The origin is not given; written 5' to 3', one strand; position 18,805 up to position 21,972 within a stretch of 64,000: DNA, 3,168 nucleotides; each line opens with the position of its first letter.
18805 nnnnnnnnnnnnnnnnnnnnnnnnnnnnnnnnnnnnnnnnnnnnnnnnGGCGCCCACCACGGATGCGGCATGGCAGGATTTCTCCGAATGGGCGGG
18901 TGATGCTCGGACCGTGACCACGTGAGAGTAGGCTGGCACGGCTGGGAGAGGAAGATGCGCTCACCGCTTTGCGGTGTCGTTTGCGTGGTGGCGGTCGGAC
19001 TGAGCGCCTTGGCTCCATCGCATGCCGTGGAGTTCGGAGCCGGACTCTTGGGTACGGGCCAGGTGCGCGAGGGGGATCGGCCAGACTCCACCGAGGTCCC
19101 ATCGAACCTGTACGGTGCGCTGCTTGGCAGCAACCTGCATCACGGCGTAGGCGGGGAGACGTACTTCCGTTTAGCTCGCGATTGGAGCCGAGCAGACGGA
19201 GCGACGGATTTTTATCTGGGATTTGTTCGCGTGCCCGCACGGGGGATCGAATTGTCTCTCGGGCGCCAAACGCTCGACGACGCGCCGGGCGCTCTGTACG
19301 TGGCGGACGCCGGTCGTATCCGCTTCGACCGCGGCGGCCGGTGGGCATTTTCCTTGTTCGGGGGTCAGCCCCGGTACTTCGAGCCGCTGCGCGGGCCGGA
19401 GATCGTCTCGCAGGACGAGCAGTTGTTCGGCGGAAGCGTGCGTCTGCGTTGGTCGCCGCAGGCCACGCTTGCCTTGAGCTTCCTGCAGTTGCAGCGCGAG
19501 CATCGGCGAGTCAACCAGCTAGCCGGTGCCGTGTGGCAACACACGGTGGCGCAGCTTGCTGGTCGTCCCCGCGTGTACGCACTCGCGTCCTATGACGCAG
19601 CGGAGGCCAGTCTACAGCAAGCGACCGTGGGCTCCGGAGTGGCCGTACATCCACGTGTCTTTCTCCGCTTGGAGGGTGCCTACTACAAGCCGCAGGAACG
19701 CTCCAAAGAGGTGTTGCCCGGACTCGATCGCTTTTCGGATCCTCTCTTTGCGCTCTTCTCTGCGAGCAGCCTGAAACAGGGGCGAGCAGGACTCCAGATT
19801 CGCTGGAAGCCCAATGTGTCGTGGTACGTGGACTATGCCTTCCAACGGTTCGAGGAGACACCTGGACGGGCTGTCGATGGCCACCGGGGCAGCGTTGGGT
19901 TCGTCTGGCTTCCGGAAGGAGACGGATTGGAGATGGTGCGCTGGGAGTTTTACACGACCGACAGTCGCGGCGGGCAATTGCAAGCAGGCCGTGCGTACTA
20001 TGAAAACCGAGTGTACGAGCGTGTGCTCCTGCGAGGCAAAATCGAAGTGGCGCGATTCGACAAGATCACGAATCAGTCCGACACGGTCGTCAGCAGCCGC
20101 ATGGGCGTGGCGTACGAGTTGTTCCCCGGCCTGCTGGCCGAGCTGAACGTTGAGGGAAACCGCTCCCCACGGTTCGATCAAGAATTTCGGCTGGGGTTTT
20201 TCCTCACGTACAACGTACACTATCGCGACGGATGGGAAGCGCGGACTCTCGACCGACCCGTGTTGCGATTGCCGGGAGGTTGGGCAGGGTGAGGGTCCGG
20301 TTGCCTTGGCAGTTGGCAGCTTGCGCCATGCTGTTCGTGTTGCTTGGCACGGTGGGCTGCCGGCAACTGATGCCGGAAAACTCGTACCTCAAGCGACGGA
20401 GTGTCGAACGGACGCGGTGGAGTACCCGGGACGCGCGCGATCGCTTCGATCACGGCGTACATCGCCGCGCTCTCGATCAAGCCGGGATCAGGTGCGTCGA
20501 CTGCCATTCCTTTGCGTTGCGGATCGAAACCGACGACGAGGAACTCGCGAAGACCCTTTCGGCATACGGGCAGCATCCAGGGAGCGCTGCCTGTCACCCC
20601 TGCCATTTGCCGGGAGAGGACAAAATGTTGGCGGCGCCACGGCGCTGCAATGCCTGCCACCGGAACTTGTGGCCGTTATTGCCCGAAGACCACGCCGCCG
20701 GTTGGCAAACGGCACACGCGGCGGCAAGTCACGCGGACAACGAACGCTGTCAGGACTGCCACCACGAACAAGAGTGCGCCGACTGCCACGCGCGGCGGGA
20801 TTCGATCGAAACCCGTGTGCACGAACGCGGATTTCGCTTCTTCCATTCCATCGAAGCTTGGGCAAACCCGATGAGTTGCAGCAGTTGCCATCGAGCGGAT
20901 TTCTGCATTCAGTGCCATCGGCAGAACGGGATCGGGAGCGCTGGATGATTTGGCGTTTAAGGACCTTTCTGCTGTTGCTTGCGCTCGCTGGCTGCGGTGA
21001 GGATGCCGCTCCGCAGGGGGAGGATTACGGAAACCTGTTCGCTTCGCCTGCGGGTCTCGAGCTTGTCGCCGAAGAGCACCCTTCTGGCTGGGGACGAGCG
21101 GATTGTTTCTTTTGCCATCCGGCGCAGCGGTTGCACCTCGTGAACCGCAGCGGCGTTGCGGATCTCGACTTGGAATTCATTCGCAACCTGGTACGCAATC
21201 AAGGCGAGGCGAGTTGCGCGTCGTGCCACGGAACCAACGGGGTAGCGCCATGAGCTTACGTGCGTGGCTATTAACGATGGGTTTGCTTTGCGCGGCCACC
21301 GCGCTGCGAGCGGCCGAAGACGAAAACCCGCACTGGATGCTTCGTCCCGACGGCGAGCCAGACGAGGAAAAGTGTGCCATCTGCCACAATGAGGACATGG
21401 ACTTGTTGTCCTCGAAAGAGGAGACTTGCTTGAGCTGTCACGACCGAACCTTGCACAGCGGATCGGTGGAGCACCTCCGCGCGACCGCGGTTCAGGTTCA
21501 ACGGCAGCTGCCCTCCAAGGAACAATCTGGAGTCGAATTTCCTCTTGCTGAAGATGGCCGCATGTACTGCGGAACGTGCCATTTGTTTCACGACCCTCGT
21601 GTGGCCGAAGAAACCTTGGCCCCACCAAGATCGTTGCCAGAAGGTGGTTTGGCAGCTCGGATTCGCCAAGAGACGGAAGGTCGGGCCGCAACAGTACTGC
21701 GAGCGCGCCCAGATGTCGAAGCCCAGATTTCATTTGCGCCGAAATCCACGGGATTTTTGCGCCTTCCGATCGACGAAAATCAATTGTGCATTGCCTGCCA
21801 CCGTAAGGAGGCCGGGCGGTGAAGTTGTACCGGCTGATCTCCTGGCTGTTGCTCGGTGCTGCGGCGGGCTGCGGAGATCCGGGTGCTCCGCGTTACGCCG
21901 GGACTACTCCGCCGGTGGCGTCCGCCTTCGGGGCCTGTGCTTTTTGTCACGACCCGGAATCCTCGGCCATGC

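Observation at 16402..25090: Candidate extracellular electron transfer (porin-cytochrome) conduit: seven-gene operon with 48 heme-binding motifs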

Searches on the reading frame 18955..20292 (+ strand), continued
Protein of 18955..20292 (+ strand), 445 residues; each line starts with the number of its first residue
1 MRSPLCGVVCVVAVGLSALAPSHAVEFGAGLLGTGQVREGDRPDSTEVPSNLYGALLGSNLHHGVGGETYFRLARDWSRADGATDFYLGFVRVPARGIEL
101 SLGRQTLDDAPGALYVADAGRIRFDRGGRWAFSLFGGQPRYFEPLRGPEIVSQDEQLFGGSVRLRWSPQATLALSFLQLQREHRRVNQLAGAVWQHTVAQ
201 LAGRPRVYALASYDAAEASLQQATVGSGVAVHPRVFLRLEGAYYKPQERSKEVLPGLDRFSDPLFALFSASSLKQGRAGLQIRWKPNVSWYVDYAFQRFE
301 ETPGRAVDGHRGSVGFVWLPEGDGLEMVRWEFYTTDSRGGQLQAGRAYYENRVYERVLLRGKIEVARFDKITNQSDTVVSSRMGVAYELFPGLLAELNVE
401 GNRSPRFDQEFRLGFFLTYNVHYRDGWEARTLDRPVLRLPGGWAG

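Call 94: find_encoding_contigs(protein=P0301, flank=8000, max_places=1)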
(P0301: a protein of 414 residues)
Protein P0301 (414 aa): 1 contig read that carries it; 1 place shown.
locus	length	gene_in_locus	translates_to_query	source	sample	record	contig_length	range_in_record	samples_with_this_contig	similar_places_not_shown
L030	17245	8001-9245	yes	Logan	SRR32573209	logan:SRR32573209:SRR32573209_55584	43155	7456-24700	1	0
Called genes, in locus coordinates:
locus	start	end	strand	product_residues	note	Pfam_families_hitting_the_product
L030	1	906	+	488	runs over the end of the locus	PF21269:TreT_GT1, PF13692:Glyco_trans_1_4, PF20706:GT4-conflict (weak), PF00534:Glycos_transf_1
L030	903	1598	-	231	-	PF14256:YwiC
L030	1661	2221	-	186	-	-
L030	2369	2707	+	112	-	-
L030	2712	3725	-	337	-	PF02322:Cyt_bd_oxida_II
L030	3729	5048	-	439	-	PF01654:Cyt_bd_oxida_I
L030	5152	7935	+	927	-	PF02085:Cytochrom_CIII (faint), PF14537:Cytochrom_c3_2 (faint), PF22113:Mtrc-MtrF_II-IV_dom (faint), PF14522:Cytochrome_C7 (weak)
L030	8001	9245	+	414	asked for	-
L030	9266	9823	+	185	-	PF14522:Cytochrome_C7 (faint), PF14537:Cytochrom_c3_2 (faint)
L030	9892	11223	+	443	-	PF00890:FAD_binding_2 (weak), PF01266:DAO, PF03486:HI0933_like (faint), PF12831:FAD_oxidored (weak), PF13450:NAD_binding_8, PF13738:Pyr_redox_3 (faint), PF01593:Amino_oxidase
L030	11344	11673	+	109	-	PF14522:Cytochrome_C7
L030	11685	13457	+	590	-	PF03264:Cytochrom_NNT, PF02085:Cytochrom_CIII (faint), PF14522:Cytochrome_C7 (faint), PF22113:Mtrc-MtrF_II-IV_dom (faint), PF14537:Cytochrom_c3_2 (weak)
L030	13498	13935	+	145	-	PF25471:TM_PetC (weak), PF00355:Rieske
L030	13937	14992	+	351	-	PF13301:DUF4079 (faint), PF00033:Cytochrome_B, PF13631:Cytochrom_B_N_2, PF00032:Cytochrom_B_C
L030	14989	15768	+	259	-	PF03264:Cytochrom_NNT (faint), PF09699:Paired_CXXCH_1 (faint), PF14522:Cytochrome_C7 (faint), PF14537:Cytochrom_c3_2 (weak)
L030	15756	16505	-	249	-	PF00902:TatC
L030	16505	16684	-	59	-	PF02416:TatA_B_E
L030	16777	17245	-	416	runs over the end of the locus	PF01654:Cyt_bd_oxida_I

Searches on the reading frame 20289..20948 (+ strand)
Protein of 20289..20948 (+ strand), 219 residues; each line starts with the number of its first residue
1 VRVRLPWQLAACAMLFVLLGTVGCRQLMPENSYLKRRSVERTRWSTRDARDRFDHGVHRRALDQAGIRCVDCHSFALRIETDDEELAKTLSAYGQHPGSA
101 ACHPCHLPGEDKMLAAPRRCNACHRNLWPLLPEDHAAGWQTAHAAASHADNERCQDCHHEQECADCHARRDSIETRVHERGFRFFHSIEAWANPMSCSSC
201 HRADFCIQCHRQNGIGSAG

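Call 4: search_protein_families(library=pfam, proteins=[window:20289-20948:+], max_evalue=0.1)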
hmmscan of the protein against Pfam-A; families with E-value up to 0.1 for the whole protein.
window:20289-20948:+ (219 aa): 3 families
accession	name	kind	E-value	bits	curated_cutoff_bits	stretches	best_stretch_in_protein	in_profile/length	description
PF14522.11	Cytochrome_C7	-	8.9e-07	29.1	24.8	1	53-125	3-67/67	Cytochrome c7 and related cytochrome c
PF14537.11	Cytochrom_c3_2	-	1.8e-06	28.8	25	2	67-124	27-78/79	Cytochrome c3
PF05288.16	Pox_A3L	-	0.084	13.3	25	1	114-135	6-27/70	Poxvirus A3L Protein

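Call 5: search_protein_families(library=ncbifam, proteins=[window:20289-20948:+], max_evalue=0.1)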
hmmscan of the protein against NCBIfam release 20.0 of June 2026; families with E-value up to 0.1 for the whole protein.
window:20289-20948:+ (219 aa): 0 families

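Call 37: search_solved_structures(query=A2, max_evalue=10, show_alignments=2)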
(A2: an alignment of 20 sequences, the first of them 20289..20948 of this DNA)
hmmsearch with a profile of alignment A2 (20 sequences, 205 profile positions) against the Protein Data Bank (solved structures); distinct sequences matched with E-value up to 10: 12.
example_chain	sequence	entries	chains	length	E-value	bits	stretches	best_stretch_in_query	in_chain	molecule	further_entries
6v0a_A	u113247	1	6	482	0.00088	22.5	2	107-201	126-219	Nitrite reductase (cytochrome; ammonia-forming)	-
8e5g_A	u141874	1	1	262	0.35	14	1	31-66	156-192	c-type cytochrome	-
1fs7_A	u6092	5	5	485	1.5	11.9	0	54-105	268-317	CYTOCHROME C NITRITE REDUCTASE | Cytochrome c-552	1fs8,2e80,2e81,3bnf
8bcx_A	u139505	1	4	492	1.5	11.9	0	51-100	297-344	Nitrite reductase (cytochrome; ammonia-forming)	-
1fs9_A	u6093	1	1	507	1.6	11.8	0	54-105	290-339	CYTOCHROME C NITRITE REDUCTASE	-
3bng_A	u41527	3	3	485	2.1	11.5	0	54-105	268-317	Cytochrome c-552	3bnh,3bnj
8k9e_A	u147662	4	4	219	2.4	11.3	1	89-123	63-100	Cytochrome c7-like domain-containing protein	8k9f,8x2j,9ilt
6f0k_A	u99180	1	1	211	5.2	10.2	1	91-165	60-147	Cytochrome c family protein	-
9m8m_C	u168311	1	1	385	6.1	10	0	106-120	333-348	Photosynthetic reaction center cytochrome c subunit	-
1p2h_A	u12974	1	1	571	7.6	9.6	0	49-115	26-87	flavocytochrome c3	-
2j7a_A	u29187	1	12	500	9.4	9.3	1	54-100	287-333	CYTOCHROME C NITRITE REDUCTASE NRFA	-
2vr0_A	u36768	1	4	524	9.7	9.3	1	54-100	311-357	CYTOCHROME C NITRITE REDUCTASE, CATALYTIC SUBUNIT NFRA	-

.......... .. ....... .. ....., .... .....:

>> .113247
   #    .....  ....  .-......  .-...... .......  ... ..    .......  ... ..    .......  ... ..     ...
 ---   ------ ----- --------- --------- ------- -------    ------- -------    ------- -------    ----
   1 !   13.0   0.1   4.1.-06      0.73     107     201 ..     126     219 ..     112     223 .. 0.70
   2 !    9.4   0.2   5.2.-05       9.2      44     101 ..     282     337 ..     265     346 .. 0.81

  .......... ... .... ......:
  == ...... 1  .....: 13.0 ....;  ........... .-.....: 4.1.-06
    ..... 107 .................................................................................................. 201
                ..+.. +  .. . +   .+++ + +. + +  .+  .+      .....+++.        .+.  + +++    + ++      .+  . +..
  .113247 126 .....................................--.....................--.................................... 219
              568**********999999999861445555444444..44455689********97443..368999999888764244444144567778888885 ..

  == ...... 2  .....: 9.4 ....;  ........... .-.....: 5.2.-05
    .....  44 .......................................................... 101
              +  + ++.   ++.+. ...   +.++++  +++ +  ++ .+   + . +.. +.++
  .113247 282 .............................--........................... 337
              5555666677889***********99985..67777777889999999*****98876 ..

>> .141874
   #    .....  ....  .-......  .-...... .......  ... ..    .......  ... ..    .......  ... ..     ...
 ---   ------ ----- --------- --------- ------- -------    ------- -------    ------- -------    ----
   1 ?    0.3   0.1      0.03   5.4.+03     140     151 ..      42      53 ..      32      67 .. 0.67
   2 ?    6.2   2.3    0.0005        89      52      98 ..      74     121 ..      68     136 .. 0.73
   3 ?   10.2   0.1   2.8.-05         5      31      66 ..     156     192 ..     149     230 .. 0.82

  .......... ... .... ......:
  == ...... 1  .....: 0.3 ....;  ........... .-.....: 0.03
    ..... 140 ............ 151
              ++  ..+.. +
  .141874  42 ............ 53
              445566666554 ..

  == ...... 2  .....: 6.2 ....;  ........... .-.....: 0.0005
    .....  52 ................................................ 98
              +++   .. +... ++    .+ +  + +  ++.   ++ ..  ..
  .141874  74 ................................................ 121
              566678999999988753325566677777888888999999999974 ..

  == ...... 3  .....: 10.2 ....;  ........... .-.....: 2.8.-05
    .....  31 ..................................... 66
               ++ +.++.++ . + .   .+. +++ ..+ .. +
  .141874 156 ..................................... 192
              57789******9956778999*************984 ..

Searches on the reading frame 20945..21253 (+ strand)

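Call 4: search_protein_families(library=pfam, proteins=[window:20945-21253:+], max_evalue=0.1)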
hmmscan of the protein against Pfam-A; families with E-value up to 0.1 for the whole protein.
window:20945-21253:+ (102 aa): 4 families
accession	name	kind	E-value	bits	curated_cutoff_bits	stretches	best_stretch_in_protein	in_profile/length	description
PF09699.15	Paired_CXXCH_1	-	0.0093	16.1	20.6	0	81-97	22-38/41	Doubled CXXCH motif (Paired_CXXCH_1)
PF22113.1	Mtrc-MtrF_II-IV_dom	-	0.014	15.3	30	1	52-96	82-128/176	Outer membrane cytochrome MtrC/MtrF-like, domains II/IV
PF09086.16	DUF1924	-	0.041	14.7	22.5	0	83-98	21-36/96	Domain of unknown function (DUF1924)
PF13442.11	Cytochrome_CBB3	-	0.085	13.6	27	0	88-101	11-24/68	Cytochrome C oxidase, cbb3-type, subunit III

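Call 5: search_protein_families(library=ncbifam, proteins=[window:20945-21253:+], max_evalue=0.1)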
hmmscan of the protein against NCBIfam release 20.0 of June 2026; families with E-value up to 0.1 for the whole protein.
window:20945-21253:+ (102 aa): 3 families
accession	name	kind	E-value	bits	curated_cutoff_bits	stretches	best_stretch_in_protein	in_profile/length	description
NF045774.1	cytochro_C551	exception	0.0062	16.5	118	0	88-98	47-57/110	cytochrome c551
TIGR01904.2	GSu_C4xC__C2xCH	domain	0.027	14.2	27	0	86-99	47-60/73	CxxxxCH/CxxCH domain c-type cytochrome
TIGR01905.1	paired_CXXCH_1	subfamily_domain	0.029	14.3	25.2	0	80-97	21-38/41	doubled CXXCH domain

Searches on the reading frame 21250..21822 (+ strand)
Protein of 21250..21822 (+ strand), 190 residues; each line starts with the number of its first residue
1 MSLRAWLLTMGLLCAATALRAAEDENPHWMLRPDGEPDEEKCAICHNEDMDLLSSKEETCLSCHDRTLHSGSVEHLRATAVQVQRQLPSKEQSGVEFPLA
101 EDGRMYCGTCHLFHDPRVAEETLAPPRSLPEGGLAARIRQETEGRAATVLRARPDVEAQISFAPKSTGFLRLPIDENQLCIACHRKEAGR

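Call 4: search_protein_families(library=pfam, proteins=[window:21250-21822:+], max_evalue=0.1)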
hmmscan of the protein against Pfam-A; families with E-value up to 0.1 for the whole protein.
window:21250-21822:+ (190 aa): 6 families
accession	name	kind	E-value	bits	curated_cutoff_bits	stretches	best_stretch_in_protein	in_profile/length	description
PF09699.15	Paired_CXXCH_1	-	3.6e-06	27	20.6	0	175-188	27-40/41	Doubled CXXCH motif (Paired_CXXCH_1)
PF14522.11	Cytochrome_C7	-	2e-05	24.7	24.8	1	39-65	41-67/67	Cytochrome c7 and related cytochrome c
PF14537.11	Cytochrom_c3_2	-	0.00012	22.9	25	1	40-117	7-70/79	Cytochrome c3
PF03892.19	NapB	-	0.0003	21.3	25.1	1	44-112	51-112/127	Nitrate reductase cytochrome c-type subunit (NapB)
PF22113.1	Mtrc-MtrF_II-IV_dom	-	0.0022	18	30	0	53-111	116-163/176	Outer membrane cytochrome MtrC/MtrF-like, domains II/IV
PF02085.21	Cytochrom_CIII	-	0.027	15.2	22.9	0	40-70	31-59/101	Class III cytochrome C family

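Call 5: search_protein_families(library=ncbifam, proteins=[window:21250-21822:+], max_evalue=0.1)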
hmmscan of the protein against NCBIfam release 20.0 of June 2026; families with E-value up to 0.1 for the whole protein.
window:21250-21822:+ (190 aa): 7 families
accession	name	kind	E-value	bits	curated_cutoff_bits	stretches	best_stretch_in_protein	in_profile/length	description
TIGR01905.1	paired_CXXCH_1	subfamily_domain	0.00032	20.6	25.2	0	174-187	26-39/41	doubled CXXCH domain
NF041028.1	decahem_GSU2203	exception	0.00038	19.8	325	0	36-96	219-284/317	GSU2203 family decaheme c-type cytochrome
NF008659.0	PRK11659.1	equivalog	0.0042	16.8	184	0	36-87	44-100/188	cytochrome c nitrite reductase pentaheme subunit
NF047727.1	4hemeCytCCctA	equivalog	0.022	14.9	180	1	58-121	38-97/109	tetraheme c-type cytochrome CctA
TIGR03153.1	cytochr_NrfH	equivalog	0.024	14.7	134.2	0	39-69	102-138/138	cytochrome c nitrite reductase small subunit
TIGR03507.1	decahem_SO1788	subfamily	0.059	11.8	209.3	0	40-111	244-302/672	OmcA/MtrC family decaheme c-type cytochrome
TIGR04315.1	octaheme_Shew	subfamily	0.086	11.8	375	1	38-112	71-153/440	tetrathionate reductase family octaheme c-type cytochrome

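Call 39: search_solved_structures(query=window:21250-21822:+, max_evalue=1, show_alignments=1)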
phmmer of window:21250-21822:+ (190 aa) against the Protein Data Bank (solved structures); distinct sequences matched with E-value up to 1: 6.
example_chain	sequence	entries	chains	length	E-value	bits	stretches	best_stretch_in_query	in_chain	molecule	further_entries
2j7a_A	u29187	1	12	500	0.0078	19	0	47-113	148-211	CYTOCHROME C NITRITE REDUCTASE NRFA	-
2vr0_A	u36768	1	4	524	0.0096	18.7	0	47-113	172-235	CYTOCHROME C NITRITE REDUCTASE, CATALYTIC SUBUNIT NFRA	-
2wlb_A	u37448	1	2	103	0.27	14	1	94-155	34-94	ELECTRON TRANSFER PROTEIN 1, MITOCHONDRIAL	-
7qrm_C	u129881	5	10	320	0.27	14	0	83-131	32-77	Cytochrome f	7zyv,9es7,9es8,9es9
2cor_A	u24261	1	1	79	0.65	12.8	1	20-71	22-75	PINCH protein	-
6rqf_K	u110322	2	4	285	0.74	12.6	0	91-131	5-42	Cytochrome f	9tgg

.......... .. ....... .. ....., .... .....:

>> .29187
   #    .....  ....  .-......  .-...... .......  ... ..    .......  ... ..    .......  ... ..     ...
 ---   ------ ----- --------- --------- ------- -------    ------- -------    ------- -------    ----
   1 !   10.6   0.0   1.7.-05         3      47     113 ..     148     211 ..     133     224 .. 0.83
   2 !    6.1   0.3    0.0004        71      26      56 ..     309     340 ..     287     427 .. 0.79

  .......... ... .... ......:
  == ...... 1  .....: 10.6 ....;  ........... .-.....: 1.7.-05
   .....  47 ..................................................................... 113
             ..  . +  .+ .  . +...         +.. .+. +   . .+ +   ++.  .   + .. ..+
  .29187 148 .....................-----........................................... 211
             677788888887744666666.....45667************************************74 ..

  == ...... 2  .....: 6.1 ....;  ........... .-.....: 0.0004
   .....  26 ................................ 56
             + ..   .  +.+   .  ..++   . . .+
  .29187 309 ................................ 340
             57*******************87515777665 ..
